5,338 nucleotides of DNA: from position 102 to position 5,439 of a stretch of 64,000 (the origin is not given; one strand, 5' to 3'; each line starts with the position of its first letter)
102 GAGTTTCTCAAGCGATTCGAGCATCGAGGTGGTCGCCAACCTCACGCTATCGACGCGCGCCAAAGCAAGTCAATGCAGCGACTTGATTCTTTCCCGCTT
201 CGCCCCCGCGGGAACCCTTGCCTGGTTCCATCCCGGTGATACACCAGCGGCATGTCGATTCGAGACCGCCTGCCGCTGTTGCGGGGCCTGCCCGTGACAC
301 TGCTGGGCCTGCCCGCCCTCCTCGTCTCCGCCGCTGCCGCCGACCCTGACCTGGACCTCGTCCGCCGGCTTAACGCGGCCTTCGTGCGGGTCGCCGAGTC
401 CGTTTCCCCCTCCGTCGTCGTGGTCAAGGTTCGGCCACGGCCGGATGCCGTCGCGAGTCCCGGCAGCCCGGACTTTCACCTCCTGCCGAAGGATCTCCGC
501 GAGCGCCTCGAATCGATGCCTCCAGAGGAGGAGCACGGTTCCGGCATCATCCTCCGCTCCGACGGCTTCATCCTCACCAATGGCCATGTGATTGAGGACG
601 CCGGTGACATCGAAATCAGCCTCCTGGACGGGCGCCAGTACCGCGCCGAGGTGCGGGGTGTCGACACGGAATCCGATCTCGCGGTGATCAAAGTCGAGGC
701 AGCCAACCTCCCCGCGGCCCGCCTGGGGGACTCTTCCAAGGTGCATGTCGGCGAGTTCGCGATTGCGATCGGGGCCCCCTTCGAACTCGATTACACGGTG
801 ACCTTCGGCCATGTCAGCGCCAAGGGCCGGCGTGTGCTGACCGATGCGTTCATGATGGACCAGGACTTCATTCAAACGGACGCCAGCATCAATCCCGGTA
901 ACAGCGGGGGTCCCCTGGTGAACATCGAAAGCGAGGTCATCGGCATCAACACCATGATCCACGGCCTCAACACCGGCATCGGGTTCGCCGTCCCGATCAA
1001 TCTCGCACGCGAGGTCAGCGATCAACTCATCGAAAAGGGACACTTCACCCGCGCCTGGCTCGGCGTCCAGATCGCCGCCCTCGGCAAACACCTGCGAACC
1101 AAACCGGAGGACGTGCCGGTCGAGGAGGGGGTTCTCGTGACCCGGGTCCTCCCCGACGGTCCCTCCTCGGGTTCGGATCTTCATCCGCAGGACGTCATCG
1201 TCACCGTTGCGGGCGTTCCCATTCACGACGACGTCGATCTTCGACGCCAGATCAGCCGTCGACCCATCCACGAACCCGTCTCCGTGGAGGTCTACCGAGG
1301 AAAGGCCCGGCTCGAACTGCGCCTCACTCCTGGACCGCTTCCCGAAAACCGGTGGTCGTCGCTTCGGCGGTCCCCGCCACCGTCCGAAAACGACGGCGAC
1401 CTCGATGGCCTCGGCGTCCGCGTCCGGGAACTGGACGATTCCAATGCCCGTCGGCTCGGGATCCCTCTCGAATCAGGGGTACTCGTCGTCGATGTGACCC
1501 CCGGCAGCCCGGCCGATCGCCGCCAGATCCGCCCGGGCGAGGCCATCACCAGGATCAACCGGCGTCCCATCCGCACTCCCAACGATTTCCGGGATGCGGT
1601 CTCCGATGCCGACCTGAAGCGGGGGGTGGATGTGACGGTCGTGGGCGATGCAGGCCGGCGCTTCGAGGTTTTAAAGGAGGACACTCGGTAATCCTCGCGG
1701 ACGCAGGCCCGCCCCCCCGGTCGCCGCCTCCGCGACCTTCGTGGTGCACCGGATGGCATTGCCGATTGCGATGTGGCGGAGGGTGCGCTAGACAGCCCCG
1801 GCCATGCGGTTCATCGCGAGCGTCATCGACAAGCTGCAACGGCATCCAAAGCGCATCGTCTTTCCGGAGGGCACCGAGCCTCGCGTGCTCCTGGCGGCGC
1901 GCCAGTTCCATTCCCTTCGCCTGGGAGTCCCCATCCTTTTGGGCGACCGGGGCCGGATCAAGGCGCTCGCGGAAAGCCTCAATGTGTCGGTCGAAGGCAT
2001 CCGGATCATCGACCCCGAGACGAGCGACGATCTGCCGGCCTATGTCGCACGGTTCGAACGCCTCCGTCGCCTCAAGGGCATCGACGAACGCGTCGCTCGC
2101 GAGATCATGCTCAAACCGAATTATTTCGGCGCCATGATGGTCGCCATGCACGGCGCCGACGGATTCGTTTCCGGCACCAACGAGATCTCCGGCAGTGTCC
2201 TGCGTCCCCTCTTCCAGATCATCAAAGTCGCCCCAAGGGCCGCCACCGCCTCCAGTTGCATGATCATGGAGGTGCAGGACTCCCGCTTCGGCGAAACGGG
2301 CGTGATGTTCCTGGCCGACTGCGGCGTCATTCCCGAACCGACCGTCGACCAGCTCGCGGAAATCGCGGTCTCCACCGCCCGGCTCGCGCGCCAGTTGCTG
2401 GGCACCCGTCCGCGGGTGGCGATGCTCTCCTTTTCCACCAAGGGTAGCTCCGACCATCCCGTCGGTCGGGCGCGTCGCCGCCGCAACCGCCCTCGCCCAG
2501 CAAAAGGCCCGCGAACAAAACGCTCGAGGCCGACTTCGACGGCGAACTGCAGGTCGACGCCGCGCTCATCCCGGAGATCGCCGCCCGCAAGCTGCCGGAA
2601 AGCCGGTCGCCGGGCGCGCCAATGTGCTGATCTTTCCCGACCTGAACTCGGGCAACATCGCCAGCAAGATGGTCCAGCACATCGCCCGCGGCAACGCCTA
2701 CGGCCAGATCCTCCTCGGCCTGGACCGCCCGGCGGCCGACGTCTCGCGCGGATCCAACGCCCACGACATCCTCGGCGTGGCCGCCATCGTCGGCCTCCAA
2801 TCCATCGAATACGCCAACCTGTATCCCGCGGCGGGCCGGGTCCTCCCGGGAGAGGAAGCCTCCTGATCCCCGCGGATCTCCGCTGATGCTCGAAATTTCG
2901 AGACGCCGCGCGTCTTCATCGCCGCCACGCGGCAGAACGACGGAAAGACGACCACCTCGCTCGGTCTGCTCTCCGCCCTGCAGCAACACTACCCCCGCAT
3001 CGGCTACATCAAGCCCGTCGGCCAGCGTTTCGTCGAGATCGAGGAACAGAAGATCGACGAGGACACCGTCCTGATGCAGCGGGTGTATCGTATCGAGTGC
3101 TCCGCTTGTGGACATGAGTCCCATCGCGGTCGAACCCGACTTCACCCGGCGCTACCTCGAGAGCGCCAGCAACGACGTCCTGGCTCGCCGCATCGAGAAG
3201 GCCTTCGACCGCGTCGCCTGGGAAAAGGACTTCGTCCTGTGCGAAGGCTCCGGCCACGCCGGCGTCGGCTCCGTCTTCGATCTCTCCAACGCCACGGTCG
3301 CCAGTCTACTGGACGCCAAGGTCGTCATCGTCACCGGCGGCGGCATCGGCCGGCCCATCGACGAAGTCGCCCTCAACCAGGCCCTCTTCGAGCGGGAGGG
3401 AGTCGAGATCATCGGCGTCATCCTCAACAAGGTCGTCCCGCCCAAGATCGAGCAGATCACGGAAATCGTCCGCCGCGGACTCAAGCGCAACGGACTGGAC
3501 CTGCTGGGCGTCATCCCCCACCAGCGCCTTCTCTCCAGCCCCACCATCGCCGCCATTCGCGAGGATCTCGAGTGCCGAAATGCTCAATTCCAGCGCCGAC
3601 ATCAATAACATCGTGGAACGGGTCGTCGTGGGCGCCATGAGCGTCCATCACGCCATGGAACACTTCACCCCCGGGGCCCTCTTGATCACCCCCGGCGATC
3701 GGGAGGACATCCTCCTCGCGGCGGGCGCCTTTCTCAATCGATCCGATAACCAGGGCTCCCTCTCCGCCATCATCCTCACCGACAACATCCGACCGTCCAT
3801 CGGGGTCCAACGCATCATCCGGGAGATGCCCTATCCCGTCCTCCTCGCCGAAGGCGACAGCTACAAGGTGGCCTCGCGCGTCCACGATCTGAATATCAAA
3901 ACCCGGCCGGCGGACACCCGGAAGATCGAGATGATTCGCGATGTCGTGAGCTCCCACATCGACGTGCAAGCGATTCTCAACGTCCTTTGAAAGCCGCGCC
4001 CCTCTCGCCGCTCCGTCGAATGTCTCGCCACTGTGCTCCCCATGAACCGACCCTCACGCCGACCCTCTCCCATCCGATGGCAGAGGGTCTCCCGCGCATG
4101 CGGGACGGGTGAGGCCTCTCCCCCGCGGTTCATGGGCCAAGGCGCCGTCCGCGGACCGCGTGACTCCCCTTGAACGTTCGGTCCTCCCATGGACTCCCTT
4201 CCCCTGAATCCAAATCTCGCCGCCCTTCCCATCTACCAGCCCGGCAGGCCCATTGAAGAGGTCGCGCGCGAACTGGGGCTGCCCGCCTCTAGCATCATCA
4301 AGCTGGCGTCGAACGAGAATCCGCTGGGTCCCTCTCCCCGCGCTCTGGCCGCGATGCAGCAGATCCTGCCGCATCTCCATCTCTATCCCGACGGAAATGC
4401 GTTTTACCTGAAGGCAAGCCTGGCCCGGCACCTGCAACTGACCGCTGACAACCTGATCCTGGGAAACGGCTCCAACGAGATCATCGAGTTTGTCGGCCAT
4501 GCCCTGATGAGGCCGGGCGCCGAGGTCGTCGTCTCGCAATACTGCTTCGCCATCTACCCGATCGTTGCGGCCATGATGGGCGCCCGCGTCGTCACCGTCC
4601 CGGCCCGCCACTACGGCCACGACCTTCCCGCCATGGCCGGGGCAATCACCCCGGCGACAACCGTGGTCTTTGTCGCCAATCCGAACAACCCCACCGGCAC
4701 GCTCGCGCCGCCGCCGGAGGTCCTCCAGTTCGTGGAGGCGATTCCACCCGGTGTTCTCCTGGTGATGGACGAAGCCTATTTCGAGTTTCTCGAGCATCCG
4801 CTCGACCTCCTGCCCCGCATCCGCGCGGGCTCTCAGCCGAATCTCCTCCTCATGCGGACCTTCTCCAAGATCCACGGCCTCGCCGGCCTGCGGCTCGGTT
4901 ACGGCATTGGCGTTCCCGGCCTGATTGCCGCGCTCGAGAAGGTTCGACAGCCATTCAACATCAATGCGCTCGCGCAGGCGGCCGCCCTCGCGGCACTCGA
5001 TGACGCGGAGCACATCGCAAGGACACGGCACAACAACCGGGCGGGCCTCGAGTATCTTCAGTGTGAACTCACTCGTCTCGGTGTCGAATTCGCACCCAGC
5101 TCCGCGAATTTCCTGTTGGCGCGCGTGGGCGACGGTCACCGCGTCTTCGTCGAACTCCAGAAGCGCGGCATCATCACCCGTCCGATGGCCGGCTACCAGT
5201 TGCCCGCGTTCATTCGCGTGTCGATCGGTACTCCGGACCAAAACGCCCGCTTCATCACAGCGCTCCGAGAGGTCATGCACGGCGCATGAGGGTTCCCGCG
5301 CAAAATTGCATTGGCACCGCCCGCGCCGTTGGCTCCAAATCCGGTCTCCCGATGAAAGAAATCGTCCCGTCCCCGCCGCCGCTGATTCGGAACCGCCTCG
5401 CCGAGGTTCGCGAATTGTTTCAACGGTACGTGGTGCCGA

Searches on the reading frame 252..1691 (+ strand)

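Call 73: search_protein_families(library=pfam, proteins=[window:252-1691:+], max_evalue=0.001)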
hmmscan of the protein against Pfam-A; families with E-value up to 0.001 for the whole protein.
window:252-1691:+ (479 aa): 5 families
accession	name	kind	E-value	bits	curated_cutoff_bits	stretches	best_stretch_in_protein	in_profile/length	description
PF13365.12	Trypsin_2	-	1.9e-32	113.4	27.6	1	96-232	1-144/144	Trypsin-like peptidase domain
PF13180.12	PDZ_2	-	6.2e-23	81.3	27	2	286-358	12-78/80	PDZ domain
PF00089.32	Trypsin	-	6.1e-18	65.9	20.6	1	95-250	25-214/220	Trypsin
PF00595.29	PDZ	-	4.3e-14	53.1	23.2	2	385-442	10-59/81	PDZ domain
PF17820.7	PDZ_6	-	3.1e-11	43.3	27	1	412-453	2-42/54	PDZ domain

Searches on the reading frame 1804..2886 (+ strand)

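Call 73: search_protein_families(library=pfam, proteins=[window:1804-2886:+], max_evalue=0.001)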
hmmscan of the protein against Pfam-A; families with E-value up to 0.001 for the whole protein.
window:1804-2886:+ (360 aa): 1 family
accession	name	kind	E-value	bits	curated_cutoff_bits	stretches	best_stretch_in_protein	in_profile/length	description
PF01515.24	PTA_PTB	-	5.3e-60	203.9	24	1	3-219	2-212/319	Phosphate acetyl/butaryl transferase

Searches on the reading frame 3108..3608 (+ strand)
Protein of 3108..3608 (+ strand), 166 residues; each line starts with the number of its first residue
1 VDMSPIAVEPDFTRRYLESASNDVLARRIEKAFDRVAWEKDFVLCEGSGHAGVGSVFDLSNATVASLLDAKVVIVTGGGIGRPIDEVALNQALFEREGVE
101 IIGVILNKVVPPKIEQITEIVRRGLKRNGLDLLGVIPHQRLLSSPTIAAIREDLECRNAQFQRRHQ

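Call 73: search_protein_families(library=pfam, proteins=[window:3108-3608:+], max_evalue=0.001)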
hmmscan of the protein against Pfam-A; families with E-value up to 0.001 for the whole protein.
window:3108-3608:+ (166 aa): 2 families
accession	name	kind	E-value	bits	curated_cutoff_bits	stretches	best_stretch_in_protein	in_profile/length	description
PF13500.12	AAA_26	-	1.8e-17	64.3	27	1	23-145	82-197/198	AAA domain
PF01656.29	CbiA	-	0.00098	19.5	25.4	0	81-140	59-113/125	CobQ/CobB/MinD/ParA nucleotide binding domain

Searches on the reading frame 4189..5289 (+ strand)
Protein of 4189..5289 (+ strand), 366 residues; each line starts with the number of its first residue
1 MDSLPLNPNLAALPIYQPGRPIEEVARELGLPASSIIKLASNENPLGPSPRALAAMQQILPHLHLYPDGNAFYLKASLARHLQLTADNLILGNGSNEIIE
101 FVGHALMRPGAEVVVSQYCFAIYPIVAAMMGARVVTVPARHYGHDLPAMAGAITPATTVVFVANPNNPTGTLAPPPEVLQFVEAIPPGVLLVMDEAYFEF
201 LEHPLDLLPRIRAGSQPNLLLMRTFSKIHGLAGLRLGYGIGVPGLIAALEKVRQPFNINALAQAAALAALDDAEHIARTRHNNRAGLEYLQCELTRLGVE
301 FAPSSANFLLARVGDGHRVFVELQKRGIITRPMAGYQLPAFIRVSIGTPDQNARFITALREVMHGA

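Call 73: search_protein_families(library=pfam, proteins=[window:4189-5289:+], max_evalue=0.001)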
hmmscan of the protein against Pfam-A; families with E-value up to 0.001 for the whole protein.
window:4189-5289:+ (366 aa): 2 families
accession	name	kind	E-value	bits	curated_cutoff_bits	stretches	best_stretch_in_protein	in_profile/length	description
PF00155.27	Aminotran_1_2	-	6.4e-56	190.5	19.7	1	36-359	3-361/361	Aminotransferase class I and II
PF00266.25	Aminotran_5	-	4.9e-05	22.9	21.5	1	87-196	62-177/371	Aminotransferase class-V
